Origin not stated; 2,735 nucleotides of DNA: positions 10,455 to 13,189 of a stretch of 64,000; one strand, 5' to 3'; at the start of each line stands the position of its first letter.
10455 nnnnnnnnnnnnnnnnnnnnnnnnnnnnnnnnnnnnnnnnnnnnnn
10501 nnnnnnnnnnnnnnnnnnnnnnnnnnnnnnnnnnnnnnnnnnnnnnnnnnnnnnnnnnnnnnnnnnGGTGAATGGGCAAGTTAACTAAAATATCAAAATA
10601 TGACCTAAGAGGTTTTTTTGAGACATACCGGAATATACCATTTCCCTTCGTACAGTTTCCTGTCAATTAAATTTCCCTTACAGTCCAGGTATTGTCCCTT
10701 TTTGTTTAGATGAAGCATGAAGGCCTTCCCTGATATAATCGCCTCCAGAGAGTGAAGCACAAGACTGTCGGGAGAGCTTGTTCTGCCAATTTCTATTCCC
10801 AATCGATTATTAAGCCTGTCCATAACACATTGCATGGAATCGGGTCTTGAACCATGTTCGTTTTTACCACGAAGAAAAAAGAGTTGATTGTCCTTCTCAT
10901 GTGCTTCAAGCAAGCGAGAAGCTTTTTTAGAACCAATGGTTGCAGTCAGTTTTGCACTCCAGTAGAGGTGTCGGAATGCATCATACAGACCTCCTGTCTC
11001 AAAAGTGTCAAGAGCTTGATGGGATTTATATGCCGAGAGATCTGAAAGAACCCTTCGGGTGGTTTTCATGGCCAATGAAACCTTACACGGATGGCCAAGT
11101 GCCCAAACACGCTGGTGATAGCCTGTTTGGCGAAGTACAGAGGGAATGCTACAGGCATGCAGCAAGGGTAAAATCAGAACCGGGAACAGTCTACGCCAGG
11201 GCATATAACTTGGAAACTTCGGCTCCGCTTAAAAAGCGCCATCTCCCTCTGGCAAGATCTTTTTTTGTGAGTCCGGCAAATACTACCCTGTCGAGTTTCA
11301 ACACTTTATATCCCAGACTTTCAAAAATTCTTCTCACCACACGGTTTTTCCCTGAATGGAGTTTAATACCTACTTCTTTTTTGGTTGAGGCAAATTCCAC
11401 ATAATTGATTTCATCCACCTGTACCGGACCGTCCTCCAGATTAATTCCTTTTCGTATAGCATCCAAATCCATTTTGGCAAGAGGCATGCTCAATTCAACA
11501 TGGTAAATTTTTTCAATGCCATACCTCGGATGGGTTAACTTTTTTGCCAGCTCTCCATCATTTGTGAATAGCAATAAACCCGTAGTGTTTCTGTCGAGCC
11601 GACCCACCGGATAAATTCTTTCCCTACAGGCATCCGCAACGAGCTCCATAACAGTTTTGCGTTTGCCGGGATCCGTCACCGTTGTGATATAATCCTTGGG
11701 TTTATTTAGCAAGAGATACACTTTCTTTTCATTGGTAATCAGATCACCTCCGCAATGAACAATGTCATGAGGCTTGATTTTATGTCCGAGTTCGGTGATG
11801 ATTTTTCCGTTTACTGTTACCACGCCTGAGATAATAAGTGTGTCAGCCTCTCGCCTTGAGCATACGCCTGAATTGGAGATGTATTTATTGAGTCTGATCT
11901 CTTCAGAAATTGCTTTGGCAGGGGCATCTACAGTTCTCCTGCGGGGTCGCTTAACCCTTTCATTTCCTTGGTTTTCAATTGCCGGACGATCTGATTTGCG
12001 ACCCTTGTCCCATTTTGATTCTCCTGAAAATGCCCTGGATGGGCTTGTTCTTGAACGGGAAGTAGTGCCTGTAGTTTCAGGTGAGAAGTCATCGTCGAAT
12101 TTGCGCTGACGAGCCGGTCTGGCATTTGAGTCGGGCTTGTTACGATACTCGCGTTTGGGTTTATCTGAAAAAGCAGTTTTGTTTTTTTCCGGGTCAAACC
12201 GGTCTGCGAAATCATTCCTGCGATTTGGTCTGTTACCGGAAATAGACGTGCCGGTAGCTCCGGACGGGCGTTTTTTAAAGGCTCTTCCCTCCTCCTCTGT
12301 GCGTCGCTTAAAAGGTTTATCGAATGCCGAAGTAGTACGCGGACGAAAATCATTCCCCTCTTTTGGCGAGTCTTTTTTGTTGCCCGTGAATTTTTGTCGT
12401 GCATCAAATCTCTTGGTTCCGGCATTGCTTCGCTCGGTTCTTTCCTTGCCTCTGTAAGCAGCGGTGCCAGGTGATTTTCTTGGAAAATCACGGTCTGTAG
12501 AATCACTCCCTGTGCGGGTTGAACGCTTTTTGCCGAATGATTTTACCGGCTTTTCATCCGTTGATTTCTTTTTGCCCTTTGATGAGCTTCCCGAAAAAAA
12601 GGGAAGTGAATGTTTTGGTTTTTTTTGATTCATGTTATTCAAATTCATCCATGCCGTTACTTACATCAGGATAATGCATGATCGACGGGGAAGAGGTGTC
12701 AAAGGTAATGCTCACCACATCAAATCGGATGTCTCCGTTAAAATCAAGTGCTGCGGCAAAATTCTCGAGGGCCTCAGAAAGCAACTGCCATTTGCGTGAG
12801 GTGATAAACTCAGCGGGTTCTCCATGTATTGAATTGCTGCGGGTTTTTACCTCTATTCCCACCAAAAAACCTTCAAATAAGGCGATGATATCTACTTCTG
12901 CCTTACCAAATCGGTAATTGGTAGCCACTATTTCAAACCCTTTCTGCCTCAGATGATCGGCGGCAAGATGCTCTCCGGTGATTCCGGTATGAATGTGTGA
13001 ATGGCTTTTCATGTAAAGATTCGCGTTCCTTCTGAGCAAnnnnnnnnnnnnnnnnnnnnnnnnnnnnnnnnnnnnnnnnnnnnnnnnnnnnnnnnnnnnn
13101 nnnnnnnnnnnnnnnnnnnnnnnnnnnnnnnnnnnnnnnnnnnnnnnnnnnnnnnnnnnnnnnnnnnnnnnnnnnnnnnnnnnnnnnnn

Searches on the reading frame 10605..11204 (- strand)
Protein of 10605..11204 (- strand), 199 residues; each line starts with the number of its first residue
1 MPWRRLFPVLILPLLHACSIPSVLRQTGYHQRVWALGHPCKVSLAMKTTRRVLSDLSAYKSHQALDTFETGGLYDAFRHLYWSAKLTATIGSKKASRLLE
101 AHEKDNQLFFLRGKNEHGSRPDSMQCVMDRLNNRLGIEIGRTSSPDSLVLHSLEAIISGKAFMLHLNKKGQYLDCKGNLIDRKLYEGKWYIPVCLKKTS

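Call 3: search_protein_families(library=ncbifam, proteins=[window:10605-11204:-], max_evalue=0.01)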
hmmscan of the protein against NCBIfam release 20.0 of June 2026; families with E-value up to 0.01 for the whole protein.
window:10605-11204:- (199 aa): 0 families

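Call 4: search_protein_families(library=pfam, proteins=[window:10605-11204:-], max_evalue=0.01)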
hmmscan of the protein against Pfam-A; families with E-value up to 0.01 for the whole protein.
window:10605-11204:- (199 aa): 1 family
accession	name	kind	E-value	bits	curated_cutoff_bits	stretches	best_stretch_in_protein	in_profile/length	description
PF22322.1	DUF6973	-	6.9e-11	42.3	27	1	33-145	2-105/124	Domain of unknown function (DUF6973)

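Call 59: search_protein_families(library=padloc, proteins=[window:10605-11204:-], max_evalue=0.01)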
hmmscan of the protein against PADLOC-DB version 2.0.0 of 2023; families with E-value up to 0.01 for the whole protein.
window:10605-11204:- (199 aa): 0 families

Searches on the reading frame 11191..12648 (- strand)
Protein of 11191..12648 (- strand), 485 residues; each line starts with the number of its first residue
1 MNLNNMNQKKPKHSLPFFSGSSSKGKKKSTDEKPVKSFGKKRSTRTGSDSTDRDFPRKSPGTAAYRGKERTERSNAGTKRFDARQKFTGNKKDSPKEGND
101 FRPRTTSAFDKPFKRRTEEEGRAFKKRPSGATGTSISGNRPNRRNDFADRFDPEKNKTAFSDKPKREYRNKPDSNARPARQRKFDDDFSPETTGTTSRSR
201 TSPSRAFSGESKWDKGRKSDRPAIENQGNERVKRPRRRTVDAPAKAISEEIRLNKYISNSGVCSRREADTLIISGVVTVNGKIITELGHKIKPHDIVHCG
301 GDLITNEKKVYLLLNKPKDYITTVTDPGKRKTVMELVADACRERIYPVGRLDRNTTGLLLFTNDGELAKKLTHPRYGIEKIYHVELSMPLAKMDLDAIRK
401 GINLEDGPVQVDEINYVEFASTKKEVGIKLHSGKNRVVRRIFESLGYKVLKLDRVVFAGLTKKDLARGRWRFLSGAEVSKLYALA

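Call 3: search_protein_families(library=ncbifam, proteins=[window:11191-12648:-], max_evalue=0.01)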
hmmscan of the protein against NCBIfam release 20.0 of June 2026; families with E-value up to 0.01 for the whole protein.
window:11191-12648:- (485 aa): 8 families
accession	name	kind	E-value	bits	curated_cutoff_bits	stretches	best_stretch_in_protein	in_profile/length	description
TIGR00093.1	TIGR00093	subfamily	1.6e-44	151.5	109.3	1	315-474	1-160/161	pseudouridine synthase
NF007784.0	PRK10475.1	equivalog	7.5e-40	136.7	318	1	249-483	5-234/290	23S rRNA pseudouridine(2604) synthase RluF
NF007976.1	PRK10700.1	equivalog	6.7e-36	123.9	290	1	252-481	4-240/291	23S rRNA pseudouridine(2605) synthase RluB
NF008097.0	PRK10839.1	equivalog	3.1e-33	115.4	275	1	251-480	1-229/232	16S rRNA pseudouridine(516) synthase RsuA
NF008487.1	PRK11394.1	equivalog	1.6e-21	76.9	284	1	308-471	27-202/206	23S rRNA pseudouridine(2457) synthase RluE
TIGR00005.1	rluA_subfam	subfamily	5e-09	35.9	192.7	1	263-371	19-146/298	RluA family pseudouridine synthase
NF008321.0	PRK11112.1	equivalog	1.1e-05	24.8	328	1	314-383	14-87/257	tRNA pseudouridine(65) synthase TruC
TIGR01621.1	RluA-like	hypoth_equivalog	9.9e-05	21.7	222.3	1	309-373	9-72/217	TIGR01621 family pseudouridine synthase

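Call 4: search_protein_families(library=pfam, proteins=[window:11191-12648:-], max_evalue=0.01)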
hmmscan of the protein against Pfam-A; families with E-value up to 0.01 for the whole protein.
window:11191-12648:- (485 aa): 4 families
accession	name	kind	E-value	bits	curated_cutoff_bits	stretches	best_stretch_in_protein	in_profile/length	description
PF00849.27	PseudoU_synth_2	-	1.5e-23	84.1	26.8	1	311-443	2-151/152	RNA pseudouridylate synthase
PF01479.30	S4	-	3.2e-11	43.2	22.8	1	252-297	2-48/48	S4 domain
PF13275.11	S4_2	-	0.00053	20.3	24.6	1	249-303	6-61/65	S4 domain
PF22421.1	SYY_C-terminal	-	0.0019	18.5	27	1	247-313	14-82/83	Tyrosine--tRNA ligase SYY-like C-terminal domain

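Call 59: search_protein_families(library=padloc, proteins=[window:11191-12648:-], max_evalue=0.01)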
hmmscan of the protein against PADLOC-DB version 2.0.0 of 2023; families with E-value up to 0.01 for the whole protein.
window:11191-12648:- (485 aa): 0 families

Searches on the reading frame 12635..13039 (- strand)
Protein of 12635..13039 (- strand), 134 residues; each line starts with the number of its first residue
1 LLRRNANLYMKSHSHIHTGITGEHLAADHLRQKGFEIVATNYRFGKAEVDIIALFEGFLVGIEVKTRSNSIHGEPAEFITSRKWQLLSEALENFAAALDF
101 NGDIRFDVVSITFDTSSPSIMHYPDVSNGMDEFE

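Call 3: search_protein_families(library=ncbifam, proteins=[window:12635-13039:-], max_evalue=0.01)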
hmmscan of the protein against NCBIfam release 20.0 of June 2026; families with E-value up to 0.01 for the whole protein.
window:12635-13039:- (134 aa): 22 families
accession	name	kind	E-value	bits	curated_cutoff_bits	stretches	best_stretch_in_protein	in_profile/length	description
NF009154.0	PRK12497.3-3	equivalog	4.3e-24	84.9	109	1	13-126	7-122/123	YraN family protein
NF011273.0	PRK14680.1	equivalog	1.8e-18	66.8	199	1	14-127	4-118/134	hypothetical protein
NF009150.0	PRK12497.1-3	equivalog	8.1e-18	64.6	81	1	14-115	4-107/118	YraN family protein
NF011268.0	PRK14675.1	equivalog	2e-17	63.3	180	1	13-125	7-121/127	hypothetical protein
NF009152.0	PRK12497.2-4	equivalog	4e-14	52.7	111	1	13-112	5-102/114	YraN family protein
NF011271.0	PRK14678.1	equivalog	9.2e-14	51.5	172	1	18-114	8-103/120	hypothetical protein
NF011280.0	PRK14688.1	equivalog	1.5e-13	50.8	230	1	16-118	6-109/121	hypothetical protein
NF009151.0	PRK12497.1-5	equivalog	1.6e-13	51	124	1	13-112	11-110/126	YraN family protein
NF011270.0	PRK14677.1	equivalog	1.3e-12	48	124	1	22-114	7-97/108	hypothetical protein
TIGR00252.1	TIGR00252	hypoth_equivalog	2.1e-12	47.1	69.05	1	16-112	7-106/123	YraN family protein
NF011274.0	PRK14681.1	equivalog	4.5e-12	46.1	207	1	17-124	44-155/158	hypothetical protein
NF009153.0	PRK12497.3-1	equivalog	1.5e-11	44.6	171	1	10-123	4-121/125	YraN family protein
NF011275.0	PRK14682.1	equivalog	1.2e-08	35.3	203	1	16-111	4-102/117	hypothetical protein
NF011277.0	PRK14684.1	equivalog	1.1e-07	32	199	1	18-115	8-107/120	hypothetical protein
NF011267.0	PRK14674.1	equivalog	1.5e-07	31.6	232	1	19-114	8-105/133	hypothetical protein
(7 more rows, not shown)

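Call 4: search_protein_families(library=pfam, proteins=[window:12635-13039:-], max_evalue=0.01)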
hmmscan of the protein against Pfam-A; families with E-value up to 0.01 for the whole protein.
window:12635-13039:- (134 aa): 3 families
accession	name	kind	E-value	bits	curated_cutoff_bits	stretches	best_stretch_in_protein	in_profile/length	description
PF02021.23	UPF0102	-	3.1e-22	79.2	23.6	1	22-111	1-80/80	Uncharacterised protein family UPF0102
PF08378.17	NERD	-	7.2e-08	33.4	22.1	1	19-77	2-65/111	Nuclease-related domain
PF01870.24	Hjc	-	0.0037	17.6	21.1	1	28-69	8-51/93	Archaeal holliday junction resolvase (hjc)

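Call 37: find_homologous_proteins(query=window:12635-13012:-)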
Query window:12635-13012:- (125 aa): 31 proteins with E <= 0.001 among 40 candidates.
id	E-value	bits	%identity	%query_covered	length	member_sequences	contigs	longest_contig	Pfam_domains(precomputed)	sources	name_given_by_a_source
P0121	5.8e-77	273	100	100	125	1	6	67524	PF02021.24,PF08378.18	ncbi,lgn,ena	-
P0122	6.2e-72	257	94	100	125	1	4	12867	PF02021.24,PF08378.18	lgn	-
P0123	1.7e-69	249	90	100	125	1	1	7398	PF02021.24,PF08378.18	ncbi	-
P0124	9.3e-65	234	87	99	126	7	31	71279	PF02021.24,PF08378.18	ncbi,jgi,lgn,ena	jgi:putative endonuclease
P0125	2.9e-23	100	50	90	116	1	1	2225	PF02021.24,PF08378.18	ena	-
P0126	1.5e-21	95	46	90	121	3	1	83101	PF02021.24,PF08378.18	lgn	-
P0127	7.6e-21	92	45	89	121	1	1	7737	PF02021.24,PF08378.18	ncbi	-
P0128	3.5e-19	87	49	78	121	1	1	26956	PF02021.24,PF08378.18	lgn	-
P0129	2.5e-16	78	46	74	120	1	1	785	PF02021.24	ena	-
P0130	3.3e-14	71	40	89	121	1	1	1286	PF02021.24,PF08378.18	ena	-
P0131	1.8e-13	69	41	81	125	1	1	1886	PF02021.24,PF08378.18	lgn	-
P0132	4.2e-13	67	45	85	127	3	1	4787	PF02021.24,PF08378.18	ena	-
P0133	1.4e-12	66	42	89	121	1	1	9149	PF02021.24,PF08378.18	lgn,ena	-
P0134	1.4e-12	66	43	86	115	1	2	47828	PF02021.24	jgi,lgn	jgi:putative endonuclease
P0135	1.4e-11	63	41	84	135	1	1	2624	PF02021.24,PF08378.18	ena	-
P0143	2.0e-8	52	40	78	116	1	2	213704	PF02021.24,PF08378.18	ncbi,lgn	-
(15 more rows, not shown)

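Call 38: find_encoding_contigs(protein=P0126, flank=5000, max_places=1)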
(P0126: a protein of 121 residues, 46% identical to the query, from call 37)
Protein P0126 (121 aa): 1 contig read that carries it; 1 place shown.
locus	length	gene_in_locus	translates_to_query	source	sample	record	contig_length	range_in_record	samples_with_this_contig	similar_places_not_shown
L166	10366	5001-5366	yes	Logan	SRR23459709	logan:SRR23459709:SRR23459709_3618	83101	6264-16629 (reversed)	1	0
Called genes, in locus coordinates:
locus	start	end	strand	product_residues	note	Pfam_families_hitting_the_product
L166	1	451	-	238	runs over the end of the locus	PF27507:DjlA_TM, PF05099:TerB, PF00226:DnaJ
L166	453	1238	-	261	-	PF01790:LGT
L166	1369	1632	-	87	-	-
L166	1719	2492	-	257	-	-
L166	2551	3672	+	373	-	PF00155:Aminotran_1_2, PF00266:Aminotran_5, PF01041:DegT_DnrJ_EryC1, PF01212:Beta_elim_lyase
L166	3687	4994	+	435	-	PF03446:NAD_binding_2 (faint), PF03721:UDPG_MGDP_dh_N, PF00984:UDPG_MGDP_dh, PF03720:UDPG_MGDP_dh_C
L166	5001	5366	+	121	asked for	PF08378:NERD, PF02021:UPF0102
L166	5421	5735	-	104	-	PF00085:Thioredoxin, PF13899:Thioredoxin_7 (weak), PF13098:Thioredoxin_2, PF13905:Thioredoxin_8 (faint)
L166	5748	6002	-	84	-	-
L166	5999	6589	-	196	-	PF05724:TPMT, PF13649:Methyltransf_25, PF08241:Methyltransf_11, PF08242:Methyltransf_12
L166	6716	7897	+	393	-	PF01790:LGT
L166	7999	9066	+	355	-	PF11751:PorP_SprF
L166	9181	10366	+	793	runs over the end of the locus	PF07719:TPR_2 (faint), PF13432:TPR_16 (faint), PF14559:TPR_19 (faint), PF07676:PD40 (faint), PF00691:OmpA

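Call 39: find_encoding_contigs(protein=P0128, flank=5000, max_places=1)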
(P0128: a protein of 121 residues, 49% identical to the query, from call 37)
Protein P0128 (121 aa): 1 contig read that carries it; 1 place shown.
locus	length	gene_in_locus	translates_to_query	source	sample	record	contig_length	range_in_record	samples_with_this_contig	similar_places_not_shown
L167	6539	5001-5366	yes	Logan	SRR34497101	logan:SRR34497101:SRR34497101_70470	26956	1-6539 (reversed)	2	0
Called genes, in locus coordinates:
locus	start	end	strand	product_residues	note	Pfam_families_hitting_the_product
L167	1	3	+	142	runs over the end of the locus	PF05036:SPOR (weak)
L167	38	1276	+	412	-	PF01546:Peptidase_M20, PF07687:M20_dimer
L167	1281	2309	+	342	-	-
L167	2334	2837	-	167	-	-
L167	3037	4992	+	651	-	PF01807:Zn_ribbon_DnaG, PF08275:DNAG_N, PF01751:Toprim, PF13155:Toprim_2, PF13362:Toprim_3 (weak), PF13662:Toprim_4, PF10410:DnaB_bind (faint), PF28534:DUF8430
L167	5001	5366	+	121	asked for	PF08378:NERD, PF02021:UPF0102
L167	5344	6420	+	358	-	PF05096:Glu_cyclase_2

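Call 40: find_encoding_contigs(protein=P0134, flank=5000, max_places=1)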
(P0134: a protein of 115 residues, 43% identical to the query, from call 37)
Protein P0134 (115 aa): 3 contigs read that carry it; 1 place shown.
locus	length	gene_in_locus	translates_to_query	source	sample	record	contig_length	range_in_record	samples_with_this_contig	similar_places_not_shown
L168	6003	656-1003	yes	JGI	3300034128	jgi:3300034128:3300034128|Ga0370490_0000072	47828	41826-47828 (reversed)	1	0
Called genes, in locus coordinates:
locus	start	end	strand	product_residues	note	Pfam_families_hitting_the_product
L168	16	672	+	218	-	PF01351:RNase_HII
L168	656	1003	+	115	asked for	PF02021:UPF0102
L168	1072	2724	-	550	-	PF02554:CstA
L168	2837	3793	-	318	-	PF00389:2-Hacid_dh, PF13478:XdhC_C (faint), PF02826:2-Hacid_dh_C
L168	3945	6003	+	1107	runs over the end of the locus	PF25596:CPSase_L_D1, PF02222:ATP-grasp (faint), PF02786:CPSase_L_D2, PF02787:CPSase_L_D3, PF25596:CPSase_L_D1, PF02786:CPSase_L_D2, PF15632:ATPgrasp_Ter (weak), PF02142:MGS, +1 more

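Call 41: find_encoding_contigs(protein=P0143, flank=5000, max_places=1)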
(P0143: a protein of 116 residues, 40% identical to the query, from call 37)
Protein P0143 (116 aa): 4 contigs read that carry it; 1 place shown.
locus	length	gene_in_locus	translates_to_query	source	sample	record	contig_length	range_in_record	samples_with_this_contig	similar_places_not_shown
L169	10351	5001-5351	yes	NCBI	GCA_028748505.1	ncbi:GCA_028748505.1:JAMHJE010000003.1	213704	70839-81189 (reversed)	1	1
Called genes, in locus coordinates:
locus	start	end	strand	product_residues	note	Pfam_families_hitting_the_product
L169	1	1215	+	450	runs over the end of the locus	PF02881:SRP54_N, PF06414:Zeta_toxin, PF00448:SRP54, PF01656:CbiA (weak), PF02978:SRP_SPB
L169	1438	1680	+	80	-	PF00886:Ribosomal_S16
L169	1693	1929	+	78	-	PF13083:KH_KhpA-B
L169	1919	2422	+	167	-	PF01782:RimM, PF24986:PRC_RimM (weak)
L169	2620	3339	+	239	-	PF01746:tRNA_m1G_MT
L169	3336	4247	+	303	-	PF01926:MMR_HSR1, PF02421:FeoB_N (weak)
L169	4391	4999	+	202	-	PF01351:RNase_HII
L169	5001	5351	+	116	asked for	PF08378:NERD (weak), PF02021:UPF0102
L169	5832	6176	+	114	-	PF01245:Ribosomal_L19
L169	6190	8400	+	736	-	-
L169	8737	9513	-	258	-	PF03009:GDPD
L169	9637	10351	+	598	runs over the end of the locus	PF00009:GTP_EFTU, PF03144:GTP_EFTU_D2, PF22042:EF-G_D2 (weak), PF00679:EFG_C, PF06421:LepA_C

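Call 59: search_protein_families(library=padloc, proteins=[window:12635-13012:-], max_evalue=0.01)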
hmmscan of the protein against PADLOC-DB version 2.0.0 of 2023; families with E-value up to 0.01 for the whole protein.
window:12635-13012:- (125 aa): 0 families
